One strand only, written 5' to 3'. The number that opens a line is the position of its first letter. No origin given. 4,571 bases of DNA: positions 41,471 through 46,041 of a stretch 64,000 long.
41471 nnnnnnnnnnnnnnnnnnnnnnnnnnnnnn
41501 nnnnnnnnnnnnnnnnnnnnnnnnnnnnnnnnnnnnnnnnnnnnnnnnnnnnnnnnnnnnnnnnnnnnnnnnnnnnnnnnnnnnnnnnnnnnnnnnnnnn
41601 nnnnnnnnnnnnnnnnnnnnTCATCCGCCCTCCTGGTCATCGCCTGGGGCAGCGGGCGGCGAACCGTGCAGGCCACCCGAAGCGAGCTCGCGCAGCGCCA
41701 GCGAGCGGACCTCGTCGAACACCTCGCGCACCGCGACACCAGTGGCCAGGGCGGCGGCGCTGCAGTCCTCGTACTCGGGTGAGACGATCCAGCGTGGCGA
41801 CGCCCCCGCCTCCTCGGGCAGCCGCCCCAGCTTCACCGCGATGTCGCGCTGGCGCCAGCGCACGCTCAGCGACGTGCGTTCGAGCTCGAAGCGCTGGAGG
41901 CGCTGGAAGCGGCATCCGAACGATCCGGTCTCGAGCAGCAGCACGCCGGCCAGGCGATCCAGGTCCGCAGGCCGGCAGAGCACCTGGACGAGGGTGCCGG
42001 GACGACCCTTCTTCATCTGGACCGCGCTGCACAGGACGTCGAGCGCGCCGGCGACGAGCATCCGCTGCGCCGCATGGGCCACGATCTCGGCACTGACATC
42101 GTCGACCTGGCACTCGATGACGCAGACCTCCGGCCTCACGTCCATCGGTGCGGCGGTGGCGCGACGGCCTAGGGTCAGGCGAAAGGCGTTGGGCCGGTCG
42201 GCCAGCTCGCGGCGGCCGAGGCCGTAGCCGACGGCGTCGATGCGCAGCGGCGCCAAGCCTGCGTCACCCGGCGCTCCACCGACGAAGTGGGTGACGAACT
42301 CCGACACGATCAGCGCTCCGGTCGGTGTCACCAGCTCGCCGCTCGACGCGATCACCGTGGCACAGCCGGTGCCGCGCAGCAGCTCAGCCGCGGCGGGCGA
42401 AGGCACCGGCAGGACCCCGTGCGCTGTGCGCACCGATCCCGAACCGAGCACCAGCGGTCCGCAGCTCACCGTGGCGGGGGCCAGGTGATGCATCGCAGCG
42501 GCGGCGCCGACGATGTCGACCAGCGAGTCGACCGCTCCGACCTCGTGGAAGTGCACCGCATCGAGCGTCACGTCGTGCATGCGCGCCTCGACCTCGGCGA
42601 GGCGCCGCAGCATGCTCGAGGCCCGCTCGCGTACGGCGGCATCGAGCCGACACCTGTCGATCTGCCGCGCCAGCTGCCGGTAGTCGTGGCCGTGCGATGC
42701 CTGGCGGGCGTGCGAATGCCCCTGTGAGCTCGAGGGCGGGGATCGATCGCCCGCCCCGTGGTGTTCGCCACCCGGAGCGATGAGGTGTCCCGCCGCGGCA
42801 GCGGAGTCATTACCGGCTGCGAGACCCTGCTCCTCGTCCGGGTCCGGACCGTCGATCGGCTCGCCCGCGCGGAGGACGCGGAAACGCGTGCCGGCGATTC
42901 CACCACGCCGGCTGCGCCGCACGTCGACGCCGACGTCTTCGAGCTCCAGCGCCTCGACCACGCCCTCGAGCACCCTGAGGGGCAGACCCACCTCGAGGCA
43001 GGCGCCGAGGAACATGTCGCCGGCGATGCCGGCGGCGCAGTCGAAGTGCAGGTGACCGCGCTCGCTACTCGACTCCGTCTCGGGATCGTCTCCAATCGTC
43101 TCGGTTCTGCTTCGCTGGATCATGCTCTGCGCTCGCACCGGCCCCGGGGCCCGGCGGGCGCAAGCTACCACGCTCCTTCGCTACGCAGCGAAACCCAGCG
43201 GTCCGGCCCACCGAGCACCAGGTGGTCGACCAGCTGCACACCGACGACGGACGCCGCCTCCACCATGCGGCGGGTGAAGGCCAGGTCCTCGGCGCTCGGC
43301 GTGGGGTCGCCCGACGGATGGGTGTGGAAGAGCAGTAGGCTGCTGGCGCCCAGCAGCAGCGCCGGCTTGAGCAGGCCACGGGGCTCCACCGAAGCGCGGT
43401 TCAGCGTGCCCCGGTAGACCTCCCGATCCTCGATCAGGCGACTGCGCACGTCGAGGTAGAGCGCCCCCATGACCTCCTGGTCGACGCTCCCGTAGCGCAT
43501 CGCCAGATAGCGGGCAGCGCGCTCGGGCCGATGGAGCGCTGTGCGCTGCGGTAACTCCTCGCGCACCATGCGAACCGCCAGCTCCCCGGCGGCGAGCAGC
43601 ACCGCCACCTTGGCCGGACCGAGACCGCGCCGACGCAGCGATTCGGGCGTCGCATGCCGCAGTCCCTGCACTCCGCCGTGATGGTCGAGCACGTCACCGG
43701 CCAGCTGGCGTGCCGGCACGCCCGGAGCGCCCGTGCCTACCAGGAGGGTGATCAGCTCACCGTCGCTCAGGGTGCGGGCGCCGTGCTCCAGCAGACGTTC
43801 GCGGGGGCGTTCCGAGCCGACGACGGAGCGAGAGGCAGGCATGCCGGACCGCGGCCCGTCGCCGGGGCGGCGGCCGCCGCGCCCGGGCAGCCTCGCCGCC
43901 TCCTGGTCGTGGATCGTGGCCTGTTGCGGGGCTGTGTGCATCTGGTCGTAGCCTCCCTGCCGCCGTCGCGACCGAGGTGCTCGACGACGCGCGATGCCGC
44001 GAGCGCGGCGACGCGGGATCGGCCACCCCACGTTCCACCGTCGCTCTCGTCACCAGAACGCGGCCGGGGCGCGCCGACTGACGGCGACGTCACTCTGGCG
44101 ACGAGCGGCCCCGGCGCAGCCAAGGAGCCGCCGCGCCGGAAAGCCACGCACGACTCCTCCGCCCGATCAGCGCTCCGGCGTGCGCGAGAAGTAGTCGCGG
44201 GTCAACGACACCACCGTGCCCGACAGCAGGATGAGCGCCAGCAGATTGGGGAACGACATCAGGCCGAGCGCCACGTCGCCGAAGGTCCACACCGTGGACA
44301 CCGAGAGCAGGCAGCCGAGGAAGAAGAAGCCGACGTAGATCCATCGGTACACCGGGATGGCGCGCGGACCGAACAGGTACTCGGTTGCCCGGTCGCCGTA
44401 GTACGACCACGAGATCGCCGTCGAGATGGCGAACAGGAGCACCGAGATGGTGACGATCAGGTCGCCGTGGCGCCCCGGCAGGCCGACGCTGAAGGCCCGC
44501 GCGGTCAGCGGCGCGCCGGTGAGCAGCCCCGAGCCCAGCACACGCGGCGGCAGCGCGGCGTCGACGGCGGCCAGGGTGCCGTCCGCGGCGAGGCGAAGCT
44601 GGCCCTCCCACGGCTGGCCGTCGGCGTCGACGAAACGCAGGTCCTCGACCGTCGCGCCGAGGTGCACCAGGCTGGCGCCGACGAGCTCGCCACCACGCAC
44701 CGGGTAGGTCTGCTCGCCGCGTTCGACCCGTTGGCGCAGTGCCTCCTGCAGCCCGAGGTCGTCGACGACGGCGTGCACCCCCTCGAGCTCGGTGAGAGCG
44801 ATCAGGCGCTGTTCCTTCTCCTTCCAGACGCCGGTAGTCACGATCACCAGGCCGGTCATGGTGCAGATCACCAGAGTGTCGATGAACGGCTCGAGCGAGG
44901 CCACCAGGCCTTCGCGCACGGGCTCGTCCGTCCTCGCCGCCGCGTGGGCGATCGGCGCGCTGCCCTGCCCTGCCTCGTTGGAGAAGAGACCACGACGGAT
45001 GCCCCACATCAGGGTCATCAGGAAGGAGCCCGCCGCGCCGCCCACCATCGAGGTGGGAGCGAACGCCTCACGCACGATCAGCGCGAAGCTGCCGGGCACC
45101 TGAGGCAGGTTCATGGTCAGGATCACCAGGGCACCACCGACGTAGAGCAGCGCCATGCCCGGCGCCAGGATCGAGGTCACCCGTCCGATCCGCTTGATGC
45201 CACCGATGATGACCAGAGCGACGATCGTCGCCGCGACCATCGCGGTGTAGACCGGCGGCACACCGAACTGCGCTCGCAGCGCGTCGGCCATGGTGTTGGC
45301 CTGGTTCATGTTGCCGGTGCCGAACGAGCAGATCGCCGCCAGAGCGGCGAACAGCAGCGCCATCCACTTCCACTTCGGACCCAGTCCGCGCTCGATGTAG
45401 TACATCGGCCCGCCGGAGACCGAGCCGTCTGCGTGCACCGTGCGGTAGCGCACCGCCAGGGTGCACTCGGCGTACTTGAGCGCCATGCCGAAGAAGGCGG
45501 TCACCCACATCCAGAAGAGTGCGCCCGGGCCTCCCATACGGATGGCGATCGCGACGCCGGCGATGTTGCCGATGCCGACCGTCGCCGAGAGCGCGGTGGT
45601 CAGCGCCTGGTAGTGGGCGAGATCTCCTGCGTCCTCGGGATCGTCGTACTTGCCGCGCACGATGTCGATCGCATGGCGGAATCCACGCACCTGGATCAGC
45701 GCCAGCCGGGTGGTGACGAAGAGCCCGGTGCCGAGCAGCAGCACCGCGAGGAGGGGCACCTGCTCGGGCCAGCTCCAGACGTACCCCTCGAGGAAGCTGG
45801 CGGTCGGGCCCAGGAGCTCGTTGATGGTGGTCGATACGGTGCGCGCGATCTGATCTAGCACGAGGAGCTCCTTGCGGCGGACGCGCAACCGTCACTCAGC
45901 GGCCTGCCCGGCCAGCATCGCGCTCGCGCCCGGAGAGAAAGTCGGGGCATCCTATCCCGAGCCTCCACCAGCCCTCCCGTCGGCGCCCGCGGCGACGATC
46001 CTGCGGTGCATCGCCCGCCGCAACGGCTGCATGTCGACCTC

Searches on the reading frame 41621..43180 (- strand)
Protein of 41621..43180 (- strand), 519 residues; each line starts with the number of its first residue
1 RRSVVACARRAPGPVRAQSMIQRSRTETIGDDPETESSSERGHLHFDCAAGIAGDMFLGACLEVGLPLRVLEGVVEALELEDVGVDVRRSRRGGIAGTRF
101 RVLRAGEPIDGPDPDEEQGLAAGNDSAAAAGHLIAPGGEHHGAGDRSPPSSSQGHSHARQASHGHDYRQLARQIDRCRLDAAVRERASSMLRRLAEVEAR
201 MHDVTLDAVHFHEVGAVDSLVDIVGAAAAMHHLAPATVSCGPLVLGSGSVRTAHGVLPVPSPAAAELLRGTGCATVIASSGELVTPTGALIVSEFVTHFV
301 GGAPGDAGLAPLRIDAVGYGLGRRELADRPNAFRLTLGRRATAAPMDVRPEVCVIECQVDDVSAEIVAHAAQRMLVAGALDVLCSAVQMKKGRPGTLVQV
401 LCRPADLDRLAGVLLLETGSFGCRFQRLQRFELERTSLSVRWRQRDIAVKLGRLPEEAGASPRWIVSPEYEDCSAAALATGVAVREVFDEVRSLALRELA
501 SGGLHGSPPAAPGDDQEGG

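Call 7: search_protein_families(library=pfam, proteins=[window:41621-43180:-], max_evalue=0.0001)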
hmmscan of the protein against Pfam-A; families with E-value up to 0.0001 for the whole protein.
window:41621-43180:- (519 aa): 1 family
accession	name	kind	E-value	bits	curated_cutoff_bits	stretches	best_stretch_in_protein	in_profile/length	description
PF01969.22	Ni_insertion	-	2.6e-112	376.1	22.1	1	44-487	1-374/375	Nickel insertion protein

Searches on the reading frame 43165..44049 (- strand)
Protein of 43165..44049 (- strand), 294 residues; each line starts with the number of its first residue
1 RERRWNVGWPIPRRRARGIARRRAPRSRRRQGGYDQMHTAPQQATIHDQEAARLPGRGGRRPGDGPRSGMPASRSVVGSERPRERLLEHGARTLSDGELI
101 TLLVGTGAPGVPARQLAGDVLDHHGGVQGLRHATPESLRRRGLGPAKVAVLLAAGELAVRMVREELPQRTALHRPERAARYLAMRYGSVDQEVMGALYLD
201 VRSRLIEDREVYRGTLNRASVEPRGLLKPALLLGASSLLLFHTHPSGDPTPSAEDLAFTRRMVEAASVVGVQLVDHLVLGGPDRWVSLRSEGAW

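Call 35: search_protein_families(library=pfam, proteins=[window:43165-44049:-], max_evalue=0.0001)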
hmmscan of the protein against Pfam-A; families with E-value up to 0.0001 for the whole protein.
window:43165-44049:- (294 aa): 3 families
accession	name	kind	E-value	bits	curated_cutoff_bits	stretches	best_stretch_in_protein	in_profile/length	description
PF04002.20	RadC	-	1.5e-33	115.8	22.1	1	173-292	2-120/121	RadC-like JAB domain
PF20582.4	UPF0758_N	-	2e-18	66.6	27.1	1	79-149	7-77/77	UPF0758 N-terminal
PF14464.11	Prok-JAB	-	5e-05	23.6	25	1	219-271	50-102/114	Prokaryotic homologs of the JAB domain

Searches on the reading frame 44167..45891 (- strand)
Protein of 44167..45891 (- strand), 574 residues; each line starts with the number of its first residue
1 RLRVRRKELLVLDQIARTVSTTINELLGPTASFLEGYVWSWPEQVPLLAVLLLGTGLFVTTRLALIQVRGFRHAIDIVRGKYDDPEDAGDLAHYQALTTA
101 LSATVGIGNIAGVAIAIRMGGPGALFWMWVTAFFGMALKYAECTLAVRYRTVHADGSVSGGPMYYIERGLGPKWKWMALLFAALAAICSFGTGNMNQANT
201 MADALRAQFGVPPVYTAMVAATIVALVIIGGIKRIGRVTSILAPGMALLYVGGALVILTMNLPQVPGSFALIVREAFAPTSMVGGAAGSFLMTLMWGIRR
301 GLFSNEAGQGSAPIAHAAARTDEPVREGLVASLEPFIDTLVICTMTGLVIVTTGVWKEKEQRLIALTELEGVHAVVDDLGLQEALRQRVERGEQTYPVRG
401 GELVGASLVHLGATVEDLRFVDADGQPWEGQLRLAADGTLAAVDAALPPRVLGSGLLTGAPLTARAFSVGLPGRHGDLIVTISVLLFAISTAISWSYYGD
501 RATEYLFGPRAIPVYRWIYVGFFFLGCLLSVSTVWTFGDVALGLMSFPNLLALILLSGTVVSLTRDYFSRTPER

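Call 7: search_protein_families(library=pfam, proteins=[window:44167-45891:-], max_evalue=0.0001)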
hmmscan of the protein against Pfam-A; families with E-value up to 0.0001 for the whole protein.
window:44167-45891:- (574 aa): 2 families
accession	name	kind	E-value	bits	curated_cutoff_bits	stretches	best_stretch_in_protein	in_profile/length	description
PF01235.23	Na_Ala_symp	-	8.8e-139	463.6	24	1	86-571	8-383/392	Sodium:alanine symporter family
PF13520.12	AA_permease_2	-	1e-05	25.1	27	1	99-242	9-147/427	Amino acid permease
